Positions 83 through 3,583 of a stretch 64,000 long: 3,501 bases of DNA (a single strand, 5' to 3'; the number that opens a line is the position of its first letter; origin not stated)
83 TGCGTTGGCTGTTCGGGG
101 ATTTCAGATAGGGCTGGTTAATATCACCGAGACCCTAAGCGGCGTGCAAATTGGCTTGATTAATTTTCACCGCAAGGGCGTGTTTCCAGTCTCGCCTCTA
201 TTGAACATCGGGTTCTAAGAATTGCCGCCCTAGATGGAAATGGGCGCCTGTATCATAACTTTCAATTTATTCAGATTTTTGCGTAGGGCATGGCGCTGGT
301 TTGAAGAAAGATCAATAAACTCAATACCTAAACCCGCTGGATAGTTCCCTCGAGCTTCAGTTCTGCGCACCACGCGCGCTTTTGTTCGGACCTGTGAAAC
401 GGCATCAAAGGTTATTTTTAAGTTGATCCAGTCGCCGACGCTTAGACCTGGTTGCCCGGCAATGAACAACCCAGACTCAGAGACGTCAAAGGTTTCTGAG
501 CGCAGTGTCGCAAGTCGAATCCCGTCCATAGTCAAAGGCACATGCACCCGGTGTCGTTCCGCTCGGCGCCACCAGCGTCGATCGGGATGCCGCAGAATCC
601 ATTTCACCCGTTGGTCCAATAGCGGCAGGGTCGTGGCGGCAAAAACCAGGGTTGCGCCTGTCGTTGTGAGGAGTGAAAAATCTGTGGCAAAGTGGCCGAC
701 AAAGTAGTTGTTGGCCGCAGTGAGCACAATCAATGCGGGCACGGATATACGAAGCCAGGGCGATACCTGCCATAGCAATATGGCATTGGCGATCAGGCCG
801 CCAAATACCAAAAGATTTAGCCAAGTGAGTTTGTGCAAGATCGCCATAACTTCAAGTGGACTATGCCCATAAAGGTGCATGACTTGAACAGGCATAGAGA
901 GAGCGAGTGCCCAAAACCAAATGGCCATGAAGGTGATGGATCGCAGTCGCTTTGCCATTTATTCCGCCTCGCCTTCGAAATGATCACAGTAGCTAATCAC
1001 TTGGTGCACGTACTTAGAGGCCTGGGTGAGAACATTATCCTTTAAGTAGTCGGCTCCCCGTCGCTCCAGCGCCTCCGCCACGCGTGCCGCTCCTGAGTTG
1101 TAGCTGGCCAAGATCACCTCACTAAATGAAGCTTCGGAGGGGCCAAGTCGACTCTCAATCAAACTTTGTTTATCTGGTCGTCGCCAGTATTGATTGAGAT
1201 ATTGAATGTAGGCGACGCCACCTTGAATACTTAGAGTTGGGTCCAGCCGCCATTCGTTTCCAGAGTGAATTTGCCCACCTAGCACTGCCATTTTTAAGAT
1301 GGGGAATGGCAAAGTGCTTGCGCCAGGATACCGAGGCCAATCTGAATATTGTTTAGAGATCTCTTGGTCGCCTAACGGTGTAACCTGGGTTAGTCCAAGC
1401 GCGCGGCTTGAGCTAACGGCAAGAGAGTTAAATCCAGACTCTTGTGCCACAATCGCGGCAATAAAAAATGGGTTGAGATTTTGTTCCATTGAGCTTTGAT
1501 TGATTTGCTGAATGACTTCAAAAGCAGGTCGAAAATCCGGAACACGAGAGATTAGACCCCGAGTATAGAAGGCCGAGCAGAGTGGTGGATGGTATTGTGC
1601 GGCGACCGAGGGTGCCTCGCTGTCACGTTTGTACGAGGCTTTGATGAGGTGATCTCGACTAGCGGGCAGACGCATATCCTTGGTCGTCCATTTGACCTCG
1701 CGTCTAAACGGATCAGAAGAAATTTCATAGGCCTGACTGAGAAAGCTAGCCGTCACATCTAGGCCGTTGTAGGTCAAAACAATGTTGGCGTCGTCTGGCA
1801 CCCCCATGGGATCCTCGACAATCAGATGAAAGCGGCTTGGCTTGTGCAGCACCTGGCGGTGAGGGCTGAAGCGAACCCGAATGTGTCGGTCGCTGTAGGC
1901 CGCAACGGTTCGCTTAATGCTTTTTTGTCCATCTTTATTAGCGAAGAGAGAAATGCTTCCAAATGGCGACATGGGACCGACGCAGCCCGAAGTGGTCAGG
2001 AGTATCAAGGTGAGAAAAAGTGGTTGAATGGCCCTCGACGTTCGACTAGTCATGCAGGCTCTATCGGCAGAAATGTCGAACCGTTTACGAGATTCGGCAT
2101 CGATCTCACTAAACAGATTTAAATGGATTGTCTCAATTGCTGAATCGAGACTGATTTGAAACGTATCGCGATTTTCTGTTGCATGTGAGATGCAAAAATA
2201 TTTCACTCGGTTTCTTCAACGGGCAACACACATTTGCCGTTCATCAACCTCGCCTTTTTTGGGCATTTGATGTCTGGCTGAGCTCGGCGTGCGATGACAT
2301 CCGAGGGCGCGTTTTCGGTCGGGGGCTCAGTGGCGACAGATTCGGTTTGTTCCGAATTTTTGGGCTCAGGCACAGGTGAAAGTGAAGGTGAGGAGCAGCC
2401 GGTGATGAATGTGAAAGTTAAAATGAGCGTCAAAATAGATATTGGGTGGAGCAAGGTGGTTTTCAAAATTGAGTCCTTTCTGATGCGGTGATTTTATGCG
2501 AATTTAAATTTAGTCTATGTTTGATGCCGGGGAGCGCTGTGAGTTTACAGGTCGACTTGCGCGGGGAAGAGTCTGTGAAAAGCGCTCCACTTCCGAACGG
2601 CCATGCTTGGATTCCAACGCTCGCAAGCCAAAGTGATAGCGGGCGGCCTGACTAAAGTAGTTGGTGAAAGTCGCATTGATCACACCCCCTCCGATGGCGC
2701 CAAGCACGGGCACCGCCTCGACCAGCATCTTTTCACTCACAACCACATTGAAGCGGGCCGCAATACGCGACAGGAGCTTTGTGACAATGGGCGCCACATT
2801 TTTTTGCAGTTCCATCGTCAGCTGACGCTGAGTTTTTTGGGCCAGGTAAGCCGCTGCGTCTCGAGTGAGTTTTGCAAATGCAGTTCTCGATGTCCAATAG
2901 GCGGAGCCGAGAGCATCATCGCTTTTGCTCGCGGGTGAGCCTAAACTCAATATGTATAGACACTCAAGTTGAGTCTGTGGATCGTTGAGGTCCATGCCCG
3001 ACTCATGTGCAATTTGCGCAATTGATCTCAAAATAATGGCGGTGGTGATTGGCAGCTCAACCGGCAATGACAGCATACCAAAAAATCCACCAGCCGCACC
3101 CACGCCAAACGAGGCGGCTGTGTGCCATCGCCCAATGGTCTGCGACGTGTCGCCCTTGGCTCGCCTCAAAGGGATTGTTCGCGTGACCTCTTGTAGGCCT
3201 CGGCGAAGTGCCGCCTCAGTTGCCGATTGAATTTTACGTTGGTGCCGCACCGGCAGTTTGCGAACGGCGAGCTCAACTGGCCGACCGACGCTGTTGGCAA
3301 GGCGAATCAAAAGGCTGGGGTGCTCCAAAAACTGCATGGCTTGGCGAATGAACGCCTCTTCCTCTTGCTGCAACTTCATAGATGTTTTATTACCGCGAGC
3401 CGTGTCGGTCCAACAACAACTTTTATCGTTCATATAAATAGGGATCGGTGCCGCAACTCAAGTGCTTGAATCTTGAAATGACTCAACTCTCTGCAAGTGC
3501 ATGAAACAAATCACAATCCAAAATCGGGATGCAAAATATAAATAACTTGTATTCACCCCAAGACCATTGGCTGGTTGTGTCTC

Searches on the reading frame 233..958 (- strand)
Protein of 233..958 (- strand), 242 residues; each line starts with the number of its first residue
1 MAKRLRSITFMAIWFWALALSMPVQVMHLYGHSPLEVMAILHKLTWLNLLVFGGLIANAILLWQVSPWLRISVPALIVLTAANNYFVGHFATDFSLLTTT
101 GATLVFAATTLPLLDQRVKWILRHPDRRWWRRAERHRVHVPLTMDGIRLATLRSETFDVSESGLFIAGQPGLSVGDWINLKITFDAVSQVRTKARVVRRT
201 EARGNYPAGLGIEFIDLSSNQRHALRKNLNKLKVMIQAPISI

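Call 11: search_protein_families(library=pfam, proteins=[window:233-958:-], max_evalue=0.01)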
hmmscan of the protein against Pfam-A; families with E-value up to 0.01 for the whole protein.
window:233-958:- (242 aa): 1 family
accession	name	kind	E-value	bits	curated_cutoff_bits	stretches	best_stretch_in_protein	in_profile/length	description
PF07238.19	PilZ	-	2.7e-12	47.4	22.5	1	131-227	3-98/102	PilZ domain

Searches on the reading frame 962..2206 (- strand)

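Call 11: search_protein_families(library=pfam, proteins=[window:962-2206:-], max_evalue=0.01)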
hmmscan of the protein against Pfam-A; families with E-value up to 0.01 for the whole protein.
window:962-2206:- (415 aa): 1 family
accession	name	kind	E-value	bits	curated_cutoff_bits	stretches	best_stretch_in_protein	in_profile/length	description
PF01464.25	SLT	-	1.4e-15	57.3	21.3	2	235-290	3-58/117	Transglycosylase SLT domain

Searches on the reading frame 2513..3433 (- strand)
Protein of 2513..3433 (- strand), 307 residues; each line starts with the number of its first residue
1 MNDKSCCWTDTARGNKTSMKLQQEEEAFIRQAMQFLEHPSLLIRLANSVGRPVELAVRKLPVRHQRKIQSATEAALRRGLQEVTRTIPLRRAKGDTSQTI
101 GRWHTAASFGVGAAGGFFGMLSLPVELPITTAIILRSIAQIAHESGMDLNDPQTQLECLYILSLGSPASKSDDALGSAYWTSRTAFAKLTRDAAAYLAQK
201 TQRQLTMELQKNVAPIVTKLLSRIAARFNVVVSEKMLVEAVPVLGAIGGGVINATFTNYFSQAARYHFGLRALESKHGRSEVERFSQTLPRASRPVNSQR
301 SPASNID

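Call 11: search_protein_families(library=pfam, proteins=[window:2513-3433:-], max_evalue=0.01)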
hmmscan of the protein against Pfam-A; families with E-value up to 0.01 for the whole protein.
window:2513-3433:- (307 aa): 1 family
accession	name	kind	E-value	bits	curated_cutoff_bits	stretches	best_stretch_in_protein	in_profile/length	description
PF12787.12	EcsC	-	6.4e-25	88.7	30.4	1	52-273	28-240/240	EcsC protein family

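Call 14: find_related_loci(query=window:2513-3433:-, collection=genome_contigs, flank=10000)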
Query window:2513-3433:- (307 aa) in genome_contigs; peptide patterns used: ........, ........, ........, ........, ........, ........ (x = any residue, [..] = any of these).
91 stretches matched a pattern; 1 encode a relative of the query (tblastn E <= 1e-3); 1 distinct loci.
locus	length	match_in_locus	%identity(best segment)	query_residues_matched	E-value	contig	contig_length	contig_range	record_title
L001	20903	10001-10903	57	4-297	8e-110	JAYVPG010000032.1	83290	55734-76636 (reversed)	MAG: Pseudobdellovibrionaceae bacterium isolate GL72_DN_metabat_34 GL72_DN_metabat_34_31, whole genome shotgun sequence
